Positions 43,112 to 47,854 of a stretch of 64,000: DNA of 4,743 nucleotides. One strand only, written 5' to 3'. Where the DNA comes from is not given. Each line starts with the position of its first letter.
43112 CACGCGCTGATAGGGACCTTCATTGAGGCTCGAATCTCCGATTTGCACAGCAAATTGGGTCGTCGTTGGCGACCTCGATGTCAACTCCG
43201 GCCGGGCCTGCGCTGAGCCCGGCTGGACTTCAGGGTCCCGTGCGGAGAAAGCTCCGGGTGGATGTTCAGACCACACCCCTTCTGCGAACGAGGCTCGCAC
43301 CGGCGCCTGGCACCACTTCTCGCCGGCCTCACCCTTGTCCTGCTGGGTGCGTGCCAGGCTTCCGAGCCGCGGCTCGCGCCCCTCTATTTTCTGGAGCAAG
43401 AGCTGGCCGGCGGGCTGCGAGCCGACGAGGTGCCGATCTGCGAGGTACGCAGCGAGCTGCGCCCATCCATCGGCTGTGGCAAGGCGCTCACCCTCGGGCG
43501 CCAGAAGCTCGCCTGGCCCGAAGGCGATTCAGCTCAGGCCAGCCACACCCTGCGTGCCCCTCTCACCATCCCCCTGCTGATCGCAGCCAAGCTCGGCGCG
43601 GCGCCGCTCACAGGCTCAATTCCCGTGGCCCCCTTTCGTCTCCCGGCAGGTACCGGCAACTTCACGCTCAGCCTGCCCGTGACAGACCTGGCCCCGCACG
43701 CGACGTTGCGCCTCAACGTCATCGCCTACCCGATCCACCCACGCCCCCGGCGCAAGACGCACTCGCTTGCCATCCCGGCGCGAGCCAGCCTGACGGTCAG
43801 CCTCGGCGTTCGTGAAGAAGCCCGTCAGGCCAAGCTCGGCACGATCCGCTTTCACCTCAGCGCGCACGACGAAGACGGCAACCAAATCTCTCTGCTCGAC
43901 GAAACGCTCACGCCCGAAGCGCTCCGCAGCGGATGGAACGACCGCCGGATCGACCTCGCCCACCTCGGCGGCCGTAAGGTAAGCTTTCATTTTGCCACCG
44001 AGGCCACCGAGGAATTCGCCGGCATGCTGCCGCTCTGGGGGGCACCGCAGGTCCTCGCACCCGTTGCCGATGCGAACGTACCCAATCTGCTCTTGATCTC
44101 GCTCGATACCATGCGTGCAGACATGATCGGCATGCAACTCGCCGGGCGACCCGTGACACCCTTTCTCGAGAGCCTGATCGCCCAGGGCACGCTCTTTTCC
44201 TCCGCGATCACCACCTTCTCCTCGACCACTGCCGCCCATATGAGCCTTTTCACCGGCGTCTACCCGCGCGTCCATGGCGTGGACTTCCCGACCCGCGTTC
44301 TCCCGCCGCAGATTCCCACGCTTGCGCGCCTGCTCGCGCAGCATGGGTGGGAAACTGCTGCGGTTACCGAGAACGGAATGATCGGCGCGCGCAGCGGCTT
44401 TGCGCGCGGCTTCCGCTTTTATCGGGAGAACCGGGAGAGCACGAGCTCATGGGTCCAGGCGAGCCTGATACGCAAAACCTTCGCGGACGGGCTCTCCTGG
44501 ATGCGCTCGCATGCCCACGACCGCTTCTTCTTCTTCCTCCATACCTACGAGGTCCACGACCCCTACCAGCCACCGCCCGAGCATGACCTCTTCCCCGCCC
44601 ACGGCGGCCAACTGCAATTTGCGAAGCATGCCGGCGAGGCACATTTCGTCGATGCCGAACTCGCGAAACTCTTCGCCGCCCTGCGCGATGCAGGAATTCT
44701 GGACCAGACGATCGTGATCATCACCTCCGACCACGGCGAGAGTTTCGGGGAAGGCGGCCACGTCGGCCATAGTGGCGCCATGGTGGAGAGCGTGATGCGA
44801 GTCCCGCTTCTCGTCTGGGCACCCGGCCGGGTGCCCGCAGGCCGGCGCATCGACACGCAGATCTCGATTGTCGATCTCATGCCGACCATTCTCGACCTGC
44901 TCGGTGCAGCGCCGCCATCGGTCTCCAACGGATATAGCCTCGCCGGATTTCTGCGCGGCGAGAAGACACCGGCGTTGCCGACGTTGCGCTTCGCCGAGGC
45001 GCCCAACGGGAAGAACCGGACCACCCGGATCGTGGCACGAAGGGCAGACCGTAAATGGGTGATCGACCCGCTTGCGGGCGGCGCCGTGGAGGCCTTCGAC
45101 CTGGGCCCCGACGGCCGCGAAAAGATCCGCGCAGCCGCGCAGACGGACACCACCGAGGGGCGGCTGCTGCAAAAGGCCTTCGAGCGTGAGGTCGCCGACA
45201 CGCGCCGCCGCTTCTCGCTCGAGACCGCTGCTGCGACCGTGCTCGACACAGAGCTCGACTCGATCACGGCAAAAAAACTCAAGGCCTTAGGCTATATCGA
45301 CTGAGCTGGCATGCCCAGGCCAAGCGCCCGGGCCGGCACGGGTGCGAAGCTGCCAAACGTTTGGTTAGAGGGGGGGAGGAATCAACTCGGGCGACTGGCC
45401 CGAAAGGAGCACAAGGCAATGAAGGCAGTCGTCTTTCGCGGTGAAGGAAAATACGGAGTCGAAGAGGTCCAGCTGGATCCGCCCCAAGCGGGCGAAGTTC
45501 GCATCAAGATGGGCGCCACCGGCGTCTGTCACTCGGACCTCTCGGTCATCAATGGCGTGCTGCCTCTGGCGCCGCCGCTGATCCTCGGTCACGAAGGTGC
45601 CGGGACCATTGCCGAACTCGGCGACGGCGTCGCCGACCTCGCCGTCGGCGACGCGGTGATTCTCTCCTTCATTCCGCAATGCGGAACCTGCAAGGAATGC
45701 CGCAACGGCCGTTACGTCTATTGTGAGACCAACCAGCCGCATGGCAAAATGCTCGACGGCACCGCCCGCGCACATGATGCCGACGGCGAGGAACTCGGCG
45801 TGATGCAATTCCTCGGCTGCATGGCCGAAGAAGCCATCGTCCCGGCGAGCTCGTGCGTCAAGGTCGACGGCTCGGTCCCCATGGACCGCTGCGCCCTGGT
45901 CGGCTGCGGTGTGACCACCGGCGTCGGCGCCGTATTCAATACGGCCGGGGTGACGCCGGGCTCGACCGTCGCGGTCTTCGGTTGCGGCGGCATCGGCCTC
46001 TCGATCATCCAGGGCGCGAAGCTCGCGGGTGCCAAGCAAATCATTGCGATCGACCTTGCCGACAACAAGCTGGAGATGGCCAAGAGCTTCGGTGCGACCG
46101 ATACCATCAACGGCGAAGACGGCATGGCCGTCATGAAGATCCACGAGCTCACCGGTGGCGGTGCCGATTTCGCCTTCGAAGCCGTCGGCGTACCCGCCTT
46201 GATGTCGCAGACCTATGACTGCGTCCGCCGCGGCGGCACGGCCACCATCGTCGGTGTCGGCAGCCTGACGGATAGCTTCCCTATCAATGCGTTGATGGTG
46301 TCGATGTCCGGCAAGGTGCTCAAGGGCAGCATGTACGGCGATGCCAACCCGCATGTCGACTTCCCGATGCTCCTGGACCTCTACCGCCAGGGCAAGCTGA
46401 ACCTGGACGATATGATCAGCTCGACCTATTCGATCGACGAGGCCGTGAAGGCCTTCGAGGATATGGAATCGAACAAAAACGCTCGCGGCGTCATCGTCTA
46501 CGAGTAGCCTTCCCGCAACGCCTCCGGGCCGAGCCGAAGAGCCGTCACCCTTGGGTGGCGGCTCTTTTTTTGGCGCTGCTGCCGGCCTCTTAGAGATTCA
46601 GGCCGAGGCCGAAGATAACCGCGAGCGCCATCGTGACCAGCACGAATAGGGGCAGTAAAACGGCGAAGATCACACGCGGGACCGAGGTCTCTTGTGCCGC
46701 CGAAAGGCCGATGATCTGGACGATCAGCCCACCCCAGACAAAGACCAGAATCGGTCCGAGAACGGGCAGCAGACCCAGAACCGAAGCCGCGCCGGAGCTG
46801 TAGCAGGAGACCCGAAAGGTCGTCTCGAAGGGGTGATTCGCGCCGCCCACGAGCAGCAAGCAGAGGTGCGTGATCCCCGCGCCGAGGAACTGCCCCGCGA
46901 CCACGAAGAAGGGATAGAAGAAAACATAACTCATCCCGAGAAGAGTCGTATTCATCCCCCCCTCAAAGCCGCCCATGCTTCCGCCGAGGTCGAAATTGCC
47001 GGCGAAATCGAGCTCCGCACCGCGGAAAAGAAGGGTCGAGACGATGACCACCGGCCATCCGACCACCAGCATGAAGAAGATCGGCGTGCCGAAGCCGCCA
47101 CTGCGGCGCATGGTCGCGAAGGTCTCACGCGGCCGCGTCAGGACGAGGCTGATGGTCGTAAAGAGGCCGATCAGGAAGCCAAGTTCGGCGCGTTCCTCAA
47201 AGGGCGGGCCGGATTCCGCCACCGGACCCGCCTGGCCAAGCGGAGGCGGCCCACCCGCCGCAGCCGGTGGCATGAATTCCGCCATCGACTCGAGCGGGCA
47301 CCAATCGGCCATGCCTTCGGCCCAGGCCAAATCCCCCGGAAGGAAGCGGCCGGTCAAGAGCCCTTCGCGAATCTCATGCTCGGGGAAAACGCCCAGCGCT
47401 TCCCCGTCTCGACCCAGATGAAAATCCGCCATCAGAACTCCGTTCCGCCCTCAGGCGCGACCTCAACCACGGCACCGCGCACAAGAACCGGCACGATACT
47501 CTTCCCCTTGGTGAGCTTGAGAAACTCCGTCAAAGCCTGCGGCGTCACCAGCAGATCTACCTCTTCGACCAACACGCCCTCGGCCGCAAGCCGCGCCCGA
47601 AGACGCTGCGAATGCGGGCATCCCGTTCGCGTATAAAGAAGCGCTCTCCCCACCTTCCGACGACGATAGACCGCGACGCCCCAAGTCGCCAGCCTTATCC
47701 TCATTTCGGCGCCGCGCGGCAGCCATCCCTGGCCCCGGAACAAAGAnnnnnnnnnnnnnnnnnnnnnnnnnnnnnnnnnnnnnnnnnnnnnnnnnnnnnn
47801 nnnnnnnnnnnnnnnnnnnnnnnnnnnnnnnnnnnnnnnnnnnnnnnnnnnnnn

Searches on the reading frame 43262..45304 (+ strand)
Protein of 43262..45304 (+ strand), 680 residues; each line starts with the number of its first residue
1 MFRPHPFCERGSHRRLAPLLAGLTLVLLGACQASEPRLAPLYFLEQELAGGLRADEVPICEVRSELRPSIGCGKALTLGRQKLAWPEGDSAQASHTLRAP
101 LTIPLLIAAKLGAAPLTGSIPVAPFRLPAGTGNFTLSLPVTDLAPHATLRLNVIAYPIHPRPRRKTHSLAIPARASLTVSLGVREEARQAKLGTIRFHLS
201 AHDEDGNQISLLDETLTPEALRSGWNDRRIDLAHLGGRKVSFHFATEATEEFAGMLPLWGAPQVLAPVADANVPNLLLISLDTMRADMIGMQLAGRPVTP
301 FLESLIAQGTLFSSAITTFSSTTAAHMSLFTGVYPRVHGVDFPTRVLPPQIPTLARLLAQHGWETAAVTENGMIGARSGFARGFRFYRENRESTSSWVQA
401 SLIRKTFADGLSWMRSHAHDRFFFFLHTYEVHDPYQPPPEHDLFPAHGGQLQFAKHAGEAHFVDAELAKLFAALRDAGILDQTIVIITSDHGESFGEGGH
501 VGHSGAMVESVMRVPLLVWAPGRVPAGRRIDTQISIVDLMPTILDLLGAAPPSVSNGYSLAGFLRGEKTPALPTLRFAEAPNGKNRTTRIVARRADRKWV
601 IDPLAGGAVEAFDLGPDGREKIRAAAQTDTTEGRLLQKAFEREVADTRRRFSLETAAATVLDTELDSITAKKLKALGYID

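Call 9: search_protein_families(library=pfam, proteins=[window:43262-45304:+], max_evalue=0.001)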
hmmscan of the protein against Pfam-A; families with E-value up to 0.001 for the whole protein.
window:43262-45304:+ (680 aa): 4 families
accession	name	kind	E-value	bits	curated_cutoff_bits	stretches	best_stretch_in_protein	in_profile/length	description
PF00884.28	Sulfatase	-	6.3e-43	147.6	25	1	274-549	1-301/301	Sulfatase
PF01663.27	Phosphodiest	-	3.5e-15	56.9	23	2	276-340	1-62/342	Type I phosphodiesterase / nucleotide pyrophosphatase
PF16347.10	SGSH_C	-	1.2e-06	29.2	29.3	1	507-569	11-73/154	N-sulphoglucosamine sulphohydrolase, C-terminal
PF02995.22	DUF229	-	2e-06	27.2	25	1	414-497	299-347/496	Protein of unknown function (DUF229)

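Call 39: search_protein_families(library=ncbifam, proteins=[window:43262-45304:+], max_evalue=0.01)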
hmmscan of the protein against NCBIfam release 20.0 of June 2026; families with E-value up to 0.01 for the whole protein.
window:43262-45304:+ (680 aa): 9 families
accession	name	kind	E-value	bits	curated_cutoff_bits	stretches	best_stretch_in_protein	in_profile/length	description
NF010322.0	PRK13759.1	equivalog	1.3e-30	106.4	481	2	457-627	271-439/486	arylsulfatase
NF045661.1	HdlasePehA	equivalog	1.6e-26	93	900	2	454-569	282-397/506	phosphoric/sulfuric ester hydrolase PehA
TIGR03417.1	chol_sulfatase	equivalog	4.8e-25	88.4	433.45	2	458-662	257-451/500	choline-sulfatase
NF038075.1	fam_STM4013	hypoth_equivalog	1.9e-15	57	250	2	414-516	163-256/261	STM4013/SEN3800 family hydrolase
NF053595.1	LptchSynLtaSGpos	equivalog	8.4e-14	51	970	1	271-549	235-528/626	lipoteichoic acid synthase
NF052527.1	Mn_arylsulf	exception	1.2e-13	50.8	850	2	454-568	265-379/479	manganese-dependent arylsulfatase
NF038282.1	LapC_YejM_PbgA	exception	9.4e-09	34.1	825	1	275-547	260-500/584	LPS biosynthesis-modulating metalloenzyme YejM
NF008593.0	PRK11560.1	equivalog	0.0014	17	493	1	461-521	439-497/563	kdo(2)-lipid A phosphoethanolamine 7''-transferase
NF028537.1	P_eth_NH2_trans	domain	0.0087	14.6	500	0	463-555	420-520/527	phosphoethanolamine--lipid A transferase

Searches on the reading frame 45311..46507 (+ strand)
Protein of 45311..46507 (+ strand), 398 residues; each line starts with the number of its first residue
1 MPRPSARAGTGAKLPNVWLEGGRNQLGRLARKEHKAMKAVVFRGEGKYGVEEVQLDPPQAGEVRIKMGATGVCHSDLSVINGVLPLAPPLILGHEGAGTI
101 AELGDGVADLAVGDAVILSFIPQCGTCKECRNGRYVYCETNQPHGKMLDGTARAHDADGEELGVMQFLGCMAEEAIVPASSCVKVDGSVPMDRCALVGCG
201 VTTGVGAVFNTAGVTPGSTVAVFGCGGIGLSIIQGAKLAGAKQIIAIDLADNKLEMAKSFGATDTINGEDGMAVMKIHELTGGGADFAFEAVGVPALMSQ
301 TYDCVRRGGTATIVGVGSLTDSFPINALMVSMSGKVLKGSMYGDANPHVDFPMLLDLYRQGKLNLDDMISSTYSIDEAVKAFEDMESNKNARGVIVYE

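Call 10: search_protein_families(library=pfam, proteins=[window:45311-46507:+], max_evalue=0.001)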
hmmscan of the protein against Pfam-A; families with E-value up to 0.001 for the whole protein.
window:45311-46507:+ (398 aa): 4 families
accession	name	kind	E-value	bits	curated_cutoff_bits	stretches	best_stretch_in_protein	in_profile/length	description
PF00107.32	ADH_zinc_N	-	3.7e-29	101.7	31.8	1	227-357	1-126/129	Zinc-binding dehydrogenase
PF08240.17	ADH_N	-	4.6e-27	94.7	23.5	1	60-186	2-103/104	Alcohol dehydrogenase GroES-like domain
PF13602.12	ADH_zinc_N_2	-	6.5e-09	37.3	27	1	261-390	2-128/134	Zinc-binding dehydrogenase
PF16912.11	Glu_dehyd_C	-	7.3e-06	26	34.9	1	218-386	32-202/211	Glucose dehydrogenase C-terminus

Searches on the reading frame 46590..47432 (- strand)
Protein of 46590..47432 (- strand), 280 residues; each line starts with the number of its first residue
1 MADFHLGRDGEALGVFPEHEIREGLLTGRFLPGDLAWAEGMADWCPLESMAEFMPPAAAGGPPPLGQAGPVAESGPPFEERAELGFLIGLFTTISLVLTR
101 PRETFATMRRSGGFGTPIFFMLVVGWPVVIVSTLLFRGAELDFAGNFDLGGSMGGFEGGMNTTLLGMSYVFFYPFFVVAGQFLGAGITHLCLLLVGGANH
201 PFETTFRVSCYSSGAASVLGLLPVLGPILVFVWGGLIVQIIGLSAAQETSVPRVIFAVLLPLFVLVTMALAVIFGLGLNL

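Call 10: search_protein_families(library=pfam, proteins=[window:46590-47432:-], max_evalue=0.001)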
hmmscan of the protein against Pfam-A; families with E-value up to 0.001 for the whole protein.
window:46590-47432:- (280 aa): 2 families
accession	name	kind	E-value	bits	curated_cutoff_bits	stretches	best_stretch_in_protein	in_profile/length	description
PF04893.22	Yip1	-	6.5e-11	42.8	28.6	1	97-272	3-172/173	Yip1 domain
PF14237.11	GYF_2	-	6.9e-08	32.6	25.8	1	5-53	2-50/50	GYF domain 2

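Call 39: search_protein_families(library=ncbifam, proteins=[window:46590-47432:-], max_evalue=0.01)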
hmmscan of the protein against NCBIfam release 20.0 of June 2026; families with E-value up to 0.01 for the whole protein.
window:46590-47432:- (280 aa): 0 families

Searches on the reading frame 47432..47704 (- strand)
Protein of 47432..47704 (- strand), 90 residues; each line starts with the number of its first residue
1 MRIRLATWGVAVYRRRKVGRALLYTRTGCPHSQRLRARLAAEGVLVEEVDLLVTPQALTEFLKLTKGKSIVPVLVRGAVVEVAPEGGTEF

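Call 39: search_protein_families(library=ncbifam, proteins=[window:47432-47704:-], max_evalue=0.01)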
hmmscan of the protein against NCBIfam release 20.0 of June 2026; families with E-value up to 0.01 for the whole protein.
window:47432-47704:- (90 aa): 11 families
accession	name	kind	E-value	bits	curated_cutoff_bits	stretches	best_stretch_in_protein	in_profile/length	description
NF047338.1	gluta_UXX_star_3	exception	1.8e-28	98.4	97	1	22-90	2-70/70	UXX-star (seleno)protein family 3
NF041212.1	Uxx_star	subfamily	4.1e-19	68.6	66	1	22-90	2-70/70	Uxx-star family glutaredoxin-like (seleno)protein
NF041211.1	gluta_UXX_star_2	equivalog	1.9e-12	46.9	100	1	22-86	2-66/71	UXX-star (seleno)protein family 2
NF045501.1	HUGP_GUXX-star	exception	2.7e-11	43.4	325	1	16-87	162-233/236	HUGP/GUXX-star fusion selenoprotein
NF041114.2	gluta_UXX_star_1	equivalog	4.2e-10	39.7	72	1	22-86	2-65/70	UXX-star selenoprotein family 1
TIGR02181.1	GRX_bact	equivalog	2.9e-06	27.4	90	1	23-73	3-53/80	glutaredoxin 3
TIGR02196.1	GlrX_YruB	hypoth_equivalog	1.5e-05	25.4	88.55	1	23-77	4-57/74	glutaredoxin-like protein, YruB-family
TIGR02190.1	GlrX-dom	hypoth_equivalog_domain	0.00016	21.5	99.3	1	20-77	9-65/79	glutaredoxin-family domain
TIGR02200.1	GlrX_actino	hypoth_equivalog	0.00053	20.4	89.5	1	23-74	4-55/77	mycoredoxin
TIGR02180.1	GRX_euk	equivalog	0.0011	19.1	87.25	1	23-76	3-61/84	glutaredoxin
NF007923.0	PRK10638.1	equivalog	0.0064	16.5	129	1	23-73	6-55/83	glutaredoxin 3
